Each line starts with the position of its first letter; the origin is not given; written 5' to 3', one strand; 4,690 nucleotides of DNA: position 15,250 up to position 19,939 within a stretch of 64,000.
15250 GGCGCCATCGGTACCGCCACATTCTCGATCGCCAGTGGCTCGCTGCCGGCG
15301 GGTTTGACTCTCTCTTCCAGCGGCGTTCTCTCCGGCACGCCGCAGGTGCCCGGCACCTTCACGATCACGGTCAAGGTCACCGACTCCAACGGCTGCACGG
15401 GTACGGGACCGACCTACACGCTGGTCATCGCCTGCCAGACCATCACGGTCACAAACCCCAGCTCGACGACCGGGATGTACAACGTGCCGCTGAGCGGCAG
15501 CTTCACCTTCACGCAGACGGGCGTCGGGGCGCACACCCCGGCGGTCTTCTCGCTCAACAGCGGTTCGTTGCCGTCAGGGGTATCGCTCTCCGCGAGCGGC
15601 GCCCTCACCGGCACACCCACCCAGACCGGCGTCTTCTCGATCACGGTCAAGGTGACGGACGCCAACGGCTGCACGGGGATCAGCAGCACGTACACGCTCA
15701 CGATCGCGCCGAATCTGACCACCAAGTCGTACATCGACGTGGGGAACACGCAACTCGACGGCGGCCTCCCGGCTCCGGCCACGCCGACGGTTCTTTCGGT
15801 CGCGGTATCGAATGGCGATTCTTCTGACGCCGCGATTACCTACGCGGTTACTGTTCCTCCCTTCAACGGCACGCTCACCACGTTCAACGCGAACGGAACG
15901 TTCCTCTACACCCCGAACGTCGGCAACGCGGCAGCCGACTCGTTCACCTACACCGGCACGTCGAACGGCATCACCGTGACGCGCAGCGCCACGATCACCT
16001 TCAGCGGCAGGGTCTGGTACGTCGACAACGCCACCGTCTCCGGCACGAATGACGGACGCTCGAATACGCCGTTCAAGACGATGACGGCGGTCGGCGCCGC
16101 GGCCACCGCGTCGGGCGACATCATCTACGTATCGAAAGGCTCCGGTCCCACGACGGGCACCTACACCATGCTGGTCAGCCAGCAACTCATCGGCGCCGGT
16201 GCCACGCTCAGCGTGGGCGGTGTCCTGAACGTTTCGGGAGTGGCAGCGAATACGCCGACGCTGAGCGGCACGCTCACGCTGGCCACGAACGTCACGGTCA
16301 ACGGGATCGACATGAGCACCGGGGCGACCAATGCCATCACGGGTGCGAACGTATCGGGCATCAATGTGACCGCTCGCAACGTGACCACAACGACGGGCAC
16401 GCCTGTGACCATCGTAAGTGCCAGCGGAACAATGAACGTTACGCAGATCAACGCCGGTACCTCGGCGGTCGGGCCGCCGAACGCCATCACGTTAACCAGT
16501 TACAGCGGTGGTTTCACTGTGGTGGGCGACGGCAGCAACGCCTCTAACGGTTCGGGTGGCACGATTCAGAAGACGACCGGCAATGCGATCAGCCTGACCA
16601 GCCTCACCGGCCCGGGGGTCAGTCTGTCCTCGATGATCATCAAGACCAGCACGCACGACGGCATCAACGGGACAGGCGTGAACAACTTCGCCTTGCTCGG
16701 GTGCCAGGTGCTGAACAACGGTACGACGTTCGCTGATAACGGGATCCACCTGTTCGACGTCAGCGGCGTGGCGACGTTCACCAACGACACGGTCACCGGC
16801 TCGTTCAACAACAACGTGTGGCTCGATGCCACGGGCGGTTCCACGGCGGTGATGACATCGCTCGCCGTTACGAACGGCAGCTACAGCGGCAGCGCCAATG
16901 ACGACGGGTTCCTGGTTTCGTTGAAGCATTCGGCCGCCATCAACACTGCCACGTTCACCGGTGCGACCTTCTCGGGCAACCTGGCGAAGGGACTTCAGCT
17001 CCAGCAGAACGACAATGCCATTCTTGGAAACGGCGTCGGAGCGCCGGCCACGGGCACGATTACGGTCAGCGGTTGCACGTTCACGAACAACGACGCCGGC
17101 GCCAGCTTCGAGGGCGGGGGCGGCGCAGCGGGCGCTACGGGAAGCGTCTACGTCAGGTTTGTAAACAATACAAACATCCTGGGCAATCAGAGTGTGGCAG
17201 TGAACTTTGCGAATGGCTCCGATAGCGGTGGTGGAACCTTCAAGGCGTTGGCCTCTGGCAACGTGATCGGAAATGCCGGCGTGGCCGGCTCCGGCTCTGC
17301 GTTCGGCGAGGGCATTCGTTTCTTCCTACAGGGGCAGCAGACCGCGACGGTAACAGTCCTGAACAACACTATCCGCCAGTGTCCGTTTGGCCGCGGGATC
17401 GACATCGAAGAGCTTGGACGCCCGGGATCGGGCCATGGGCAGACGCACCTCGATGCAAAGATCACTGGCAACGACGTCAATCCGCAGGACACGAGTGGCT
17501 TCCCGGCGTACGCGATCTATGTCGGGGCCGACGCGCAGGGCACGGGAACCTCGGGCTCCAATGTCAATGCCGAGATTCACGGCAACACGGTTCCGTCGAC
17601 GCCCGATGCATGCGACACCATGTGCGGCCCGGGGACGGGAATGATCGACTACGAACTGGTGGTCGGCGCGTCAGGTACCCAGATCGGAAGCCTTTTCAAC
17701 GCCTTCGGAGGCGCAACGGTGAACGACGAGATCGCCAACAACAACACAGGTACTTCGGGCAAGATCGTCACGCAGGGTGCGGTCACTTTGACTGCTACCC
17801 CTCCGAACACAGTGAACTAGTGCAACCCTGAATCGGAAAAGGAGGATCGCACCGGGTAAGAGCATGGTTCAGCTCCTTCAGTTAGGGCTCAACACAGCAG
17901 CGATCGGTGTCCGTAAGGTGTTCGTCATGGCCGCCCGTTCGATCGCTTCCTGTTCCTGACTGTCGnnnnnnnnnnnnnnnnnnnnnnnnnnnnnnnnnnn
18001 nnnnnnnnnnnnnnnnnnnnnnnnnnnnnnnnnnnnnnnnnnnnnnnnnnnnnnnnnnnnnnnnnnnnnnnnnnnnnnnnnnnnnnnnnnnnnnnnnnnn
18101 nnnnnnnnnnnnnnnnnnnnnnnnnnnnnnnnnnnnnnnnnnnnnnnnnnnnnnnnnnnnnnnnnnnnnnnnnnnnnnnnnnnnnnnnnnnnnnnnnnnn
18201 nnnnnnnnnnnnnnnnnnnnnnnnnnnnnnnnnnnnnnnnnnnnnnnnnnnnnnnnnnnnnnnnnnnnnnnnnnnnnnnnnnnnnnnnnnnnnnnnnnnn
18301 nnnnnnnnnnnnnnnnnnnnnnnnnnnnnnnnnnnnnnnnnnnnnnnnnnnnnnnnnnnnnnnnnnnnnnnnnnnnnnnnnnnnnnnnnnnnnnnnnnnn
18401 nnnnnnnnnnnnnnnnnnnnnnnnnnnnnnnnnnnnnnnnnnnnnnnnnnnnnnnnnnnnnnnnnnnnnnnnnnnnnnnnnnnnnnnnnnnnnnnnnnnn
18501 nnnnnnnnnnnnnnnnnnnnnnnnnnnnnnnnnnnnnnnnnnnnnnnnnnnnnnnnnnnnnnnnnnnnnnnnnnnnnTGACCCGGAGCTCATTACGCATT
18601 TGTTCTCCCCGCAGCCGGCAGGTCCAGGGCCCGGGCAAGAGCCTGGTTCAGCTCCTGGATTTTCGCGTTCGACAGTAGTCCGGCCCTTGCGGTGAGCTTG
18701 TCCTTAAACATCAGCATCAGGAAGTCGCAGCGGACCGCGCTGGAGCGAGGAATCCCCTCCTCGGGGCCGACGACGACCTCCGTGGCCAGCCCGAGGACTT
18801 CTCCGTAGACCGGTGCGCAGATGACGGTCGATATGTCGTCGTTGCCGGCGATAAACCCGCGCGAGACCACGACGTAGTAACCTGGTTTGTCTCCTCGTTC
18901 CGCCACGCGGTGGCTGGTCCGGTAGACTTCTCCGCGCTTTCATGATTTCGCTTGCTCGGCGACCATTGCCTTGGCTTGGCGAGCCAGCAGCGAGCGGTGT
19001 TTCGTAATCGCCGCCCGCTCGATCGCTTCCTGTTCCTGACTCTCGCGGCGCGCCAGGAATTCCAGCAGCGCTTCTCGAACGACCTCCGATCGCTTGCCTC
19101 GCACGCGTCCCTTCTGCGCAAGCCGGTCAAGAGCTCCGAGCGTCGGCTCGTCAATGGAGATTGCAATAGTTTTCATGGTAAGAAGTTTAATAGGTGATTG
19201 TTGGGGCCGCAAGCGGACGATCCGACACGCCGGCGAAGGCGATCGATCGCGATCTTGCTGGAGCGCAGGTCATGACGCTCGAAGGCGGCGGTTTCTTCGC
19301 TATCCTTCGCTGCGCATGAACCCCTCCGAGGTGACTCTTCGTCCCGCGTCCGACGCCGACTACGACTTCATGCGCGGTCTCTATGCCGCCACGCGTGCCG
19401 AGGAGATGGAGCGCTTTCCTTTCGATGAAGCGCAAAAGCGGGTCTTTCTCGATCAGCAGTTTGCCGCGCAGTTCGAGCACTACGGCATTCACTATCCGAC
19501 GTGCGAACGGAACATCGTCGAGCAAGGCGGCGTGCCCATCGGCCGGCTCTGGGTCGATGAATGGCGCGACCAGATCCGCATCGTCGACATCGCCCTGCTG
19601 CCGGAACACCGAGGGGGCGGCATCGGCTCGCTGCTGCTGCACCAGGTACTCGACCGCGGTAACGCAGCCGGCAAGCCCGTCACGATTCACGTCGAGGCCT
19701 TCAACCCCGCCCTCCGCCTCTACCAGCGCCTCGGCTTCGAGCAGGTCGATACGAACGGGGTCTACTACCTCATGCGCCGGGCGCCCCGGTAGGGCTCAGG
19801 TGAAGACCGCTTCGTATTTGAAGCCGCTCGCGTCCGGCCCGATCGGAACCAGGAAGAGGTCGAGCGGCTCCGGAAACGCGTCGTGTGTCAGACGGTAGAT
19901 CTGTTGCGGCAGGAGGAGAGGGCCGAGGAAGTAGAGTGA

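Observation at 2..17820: Two paralogous giant Ig-repeat/beta-helix exoproteins bracket a stand-alone trio of phage tail-collar genes: candidate fibre/adhesin or bacteriocin-like system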

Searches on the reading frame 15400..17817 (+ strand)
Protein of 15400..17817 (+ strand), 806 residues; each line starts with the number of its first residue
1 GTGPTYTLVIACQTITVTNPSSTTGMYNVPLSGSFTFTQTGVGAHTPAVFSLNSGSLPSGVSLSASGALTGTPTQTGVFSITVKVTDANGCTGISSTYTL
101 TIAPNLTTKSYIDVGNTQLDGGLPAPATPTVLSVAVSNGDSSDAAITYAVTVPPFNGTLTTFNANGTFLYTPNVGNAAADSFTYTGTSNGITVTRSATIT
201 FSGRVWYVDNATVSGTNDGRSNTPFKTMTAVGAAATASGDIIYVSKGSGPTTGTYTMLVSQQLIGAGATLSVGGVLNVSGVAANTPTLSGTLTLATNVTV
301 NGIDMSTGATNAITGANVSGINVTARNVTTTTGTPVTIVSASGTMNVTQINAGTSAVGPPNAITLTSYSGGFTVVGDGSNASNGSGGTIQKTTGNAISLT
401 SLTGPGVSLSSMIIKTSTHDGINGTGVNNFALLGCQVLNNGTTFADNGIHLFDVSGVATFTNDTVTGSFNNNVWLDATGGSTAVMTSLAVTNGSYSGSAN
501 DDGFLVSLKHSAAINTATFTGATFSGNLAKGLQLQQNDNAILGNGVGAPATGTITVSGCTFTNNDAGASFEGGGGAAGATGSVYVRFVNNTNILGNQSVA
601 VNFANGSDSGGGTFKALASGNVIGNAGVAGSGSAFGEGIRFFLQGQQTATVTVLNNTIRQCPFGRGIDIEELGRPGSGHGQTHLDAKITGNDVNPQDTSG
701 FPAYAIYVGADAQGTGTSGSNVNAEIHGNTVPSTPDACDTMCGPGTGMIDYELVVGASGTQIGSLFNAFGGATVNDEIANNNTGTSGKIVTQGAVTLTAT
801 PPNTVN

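Call 8: search_protein_families(library=pfam, proteins=[window:15400-17817:+], max_evalue=0.01)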
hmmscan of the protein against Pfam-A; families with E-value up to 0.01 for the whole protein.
window:15400-17817:+ (806 aa): 1 family
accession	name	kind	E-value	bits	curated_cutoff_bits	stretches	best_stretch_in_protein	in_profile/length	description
PF24908.1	Ig_SIBA-E_2nd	-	0.0069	17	27.8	0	56-91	42-78/117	Integrin beta-like protein A-E, second Ig-like domain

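Call 9: search_protein_families(library=ncbifam, proteins=[window:15400-17817:+], max_evalue=0.01)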
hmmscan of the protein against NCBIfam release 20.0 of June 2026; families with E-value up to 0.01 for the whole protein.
window:15400-17817:+ (806 aa): 1 family
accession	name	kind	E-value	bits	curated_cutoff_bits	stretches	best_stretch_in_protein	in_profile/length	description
NF012211.1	tand_rpt_95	domain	0.007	16.3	90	1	137-200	20-83/98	tandem-95 repeat protein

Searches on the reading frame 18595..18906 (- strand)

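Call 29: search_protein_families(library=pfam, proteins=[window:18595-18906:-], max_evalue=0.1)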
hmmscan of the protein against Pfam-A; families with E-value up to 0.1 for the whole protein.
window:18595-18906:- (104 aa): 1 family
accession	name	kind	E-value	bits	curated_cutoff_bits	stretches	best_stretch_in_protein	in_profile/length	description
PF02452.23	PemK_toxin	-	3.3e-06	27.7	23.1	1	7-93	20-108/109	PemK-like, MazF-like toxin of type II toxin-antitoxin system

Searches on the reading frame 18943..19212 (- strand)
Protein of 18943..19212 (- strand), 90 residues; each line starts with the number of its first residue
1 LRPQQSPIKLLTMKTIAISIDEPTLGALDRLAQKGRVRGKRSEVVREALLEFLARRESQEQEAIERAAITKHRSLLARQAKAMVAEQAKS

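Call 29: search_protein_families(library=pfam, proteins=[window:18943-19212:-], max_evalue=0.1)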
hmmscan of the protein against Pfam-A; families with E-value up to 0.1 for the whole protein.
window:18943-19212:- (90 aa): 2 families
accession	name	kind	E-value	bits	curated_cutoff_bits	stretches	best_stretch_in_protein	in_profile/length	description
PF01402.27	RHH_1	-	7.2e-06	26.2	20.5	1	18-55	4-39/39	Ribbon-helix-helix protein, copG family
PF09957.15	VapB_antitoxin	-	0.026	14.8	23.4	1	35-60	19-43/47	Bacterial antitoxin of type II TA system, VapB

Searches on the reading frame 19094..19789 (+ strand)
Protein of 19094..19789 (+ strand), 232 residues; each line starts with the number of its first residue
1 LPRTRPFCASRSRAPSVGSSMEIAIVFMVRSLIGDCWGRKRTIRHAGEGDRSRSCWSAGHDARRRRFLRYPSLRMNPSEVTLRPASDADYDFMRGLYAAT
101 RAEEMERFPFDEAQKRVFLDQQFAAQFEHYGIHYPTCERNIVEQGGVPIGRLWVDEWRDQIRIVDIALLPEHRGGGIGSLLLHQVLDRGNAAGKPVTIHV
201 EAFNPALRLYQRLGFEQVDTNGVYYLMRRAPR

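Call 11: search_protein_families(library=pfam, proteins=[window:19094-19789:+], max_evalue=0.001)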
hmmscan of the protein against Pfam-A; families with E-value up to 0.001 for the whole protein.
window:19094-19789:+ (232 aa): 5 families
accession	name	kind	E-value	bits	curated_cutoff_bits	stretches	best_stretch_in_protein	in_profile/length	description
PF00583.31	Acetyltransf_1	-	1.8e-12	48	20.7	1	108-215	12-116/116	Acetyltransferase (GNAT) family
PF13508.13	Acetyltransf_7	-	7.3e-11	42.7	27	1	142-217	8-84/84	Acetyltransferase (GNAT) domain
PF13673.13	Acetyltransf_10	-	9.2e-08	32.6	23.6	1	142-220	36-112/128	Acetyltransferase (GNAT) domain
PF08445.16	FR47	-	6.9e-07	29.6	22.1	1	163-220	24-82/86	FR47-like protein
PF13302.13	Acetyltransf_3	-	5.1e-06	27.7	25.4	1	80-216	2-138/138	Acetyltransferase (GNAT) domain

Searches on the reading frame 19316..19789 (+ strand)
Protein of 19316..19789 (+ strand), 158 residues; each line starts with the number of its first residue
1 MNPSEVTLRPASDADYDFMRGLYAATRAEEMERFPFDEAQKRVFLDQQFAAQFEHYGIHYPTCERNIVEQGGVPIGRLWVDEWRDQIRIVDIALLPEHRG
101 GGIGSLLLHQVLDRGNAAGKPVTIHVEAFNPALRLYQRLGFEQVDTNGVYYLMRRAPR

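Call 29: search_protein_families(library=pfam, proteins=[window:19316-19789:+], max_evalue=0.1)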
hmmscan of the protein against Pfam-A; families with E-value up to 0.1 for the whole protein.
window:19316-19789:+ (158 aa): 8 families
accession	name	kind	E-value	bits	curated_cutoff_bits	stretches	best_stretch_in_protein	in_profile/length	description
PF00583.31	Acetyltransf_1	-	7.1e-13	49.3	20.7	1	33-141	11-116/116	Acetyltransferase (GNAT) family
PF13508.13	Acetyltransf_7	-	3.2e-11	43.9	27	1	68-143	8-84/84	Acetyltransferase (GNAT) domain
PF13673.13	Acetyltransf_10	-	3.6e-08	33.9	23.6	1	68-146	36-112/128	Acetyltransferase (GNAT) domain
PF08445.16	FR47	-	3.3e-07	30.6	22.1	1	89-146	24-82/86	FR47-like protein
PF13302.13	Acetyltransf_3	-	1.8e-06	29.2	25.4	1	6-142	2-138/138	Acetyltransferase (GNAT) domain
PF13527.13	Acetyltransf_9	-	0.0013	19.1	25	1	89-143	75-126/127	Acetyltransferase (GNAT) domain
PF13480.13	Acetyltransf_6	-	0.05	14.2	22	1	14-119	26-128/143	Acetyltransferase (GNAT) domain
PF14542.12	Acetyltransf_CG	-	0.078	13.6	30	0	88-123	26-61/80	GCN5-related N-acetyl-transferase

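Call 54: search_solved_structures(query=window:19316-19789:+, max_evalue=0.01)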
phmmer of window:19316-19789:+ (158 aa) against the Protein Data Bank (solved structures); distinct sequences matched with E-value up to 0.01: 23.
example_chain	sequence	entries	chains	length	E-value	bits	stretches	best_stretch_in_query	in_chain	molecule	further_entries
6yzz_A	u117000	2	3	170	8.3e-06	29.1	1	86-152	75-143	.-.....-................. 50 | Acyl-CoA N-acyltransferases (NAT) superfamily protein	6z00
6wqb_A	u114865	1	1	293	1.5e-05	28.2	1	75-148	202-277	N-terminal acetyltransferase, GNAT family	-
6wqc_A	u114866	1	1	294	1.6e-05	28.2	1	75-148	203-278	N-terminal acetyltransferase, GNAT family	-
7wx5_A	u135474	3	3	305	2.3e-05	27.6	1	72-142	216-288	N-acetyltransferase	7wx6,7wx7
7ypu_A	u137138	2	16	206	0.00013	25.1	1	80-151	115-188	Acetyltransferase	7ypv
4my0_A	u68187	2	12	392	0.00018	24.7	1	87-142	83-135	GCN5-related N-acetyltransferase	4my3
5c82_A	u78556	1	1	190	0.00023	24.4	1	81-143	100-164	Nourseothricin acetyltransferase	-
3dr6_A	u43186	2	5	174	0.00047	23.4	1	67-142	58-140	yncA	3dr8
9mgs_A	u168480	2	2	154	0.00073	22.8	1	81-143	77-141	Aminoglycoside acetyltransferase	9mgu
1y7r_A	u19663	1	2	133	0.00081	22.6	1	84-150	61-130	hypothetical protein SA2161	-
1bo4_A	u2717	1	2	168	0.0013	22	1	82-143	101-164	PROTEIN (SERRATIA MARCESCENS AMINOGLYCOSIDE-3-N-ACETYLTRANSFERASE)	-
6bvc_A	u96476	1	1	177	0.0013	22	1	82-143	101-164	Aminoglycoside-(3)-N-acetyltransferase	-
1vkc_A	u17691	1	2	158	0.0023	21.1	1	87-142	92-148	putative acetyl transferase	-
6ag5_A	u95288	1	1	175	0.0033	20.6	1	88-151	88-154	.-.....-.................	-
7kwj_A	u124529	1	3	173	0.0034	20.6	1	4-143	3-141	Spermidine N(1)-acetyltransferase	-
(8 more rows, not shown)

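Call 77: search_protein_families(library=padloc, proteins=[window:19316-19789:+], max_evalue=0.01)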
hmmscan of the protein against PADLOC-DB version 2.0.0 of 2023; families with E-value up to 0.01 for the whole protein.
window:19316-19789:+ (158 aa): 0 families
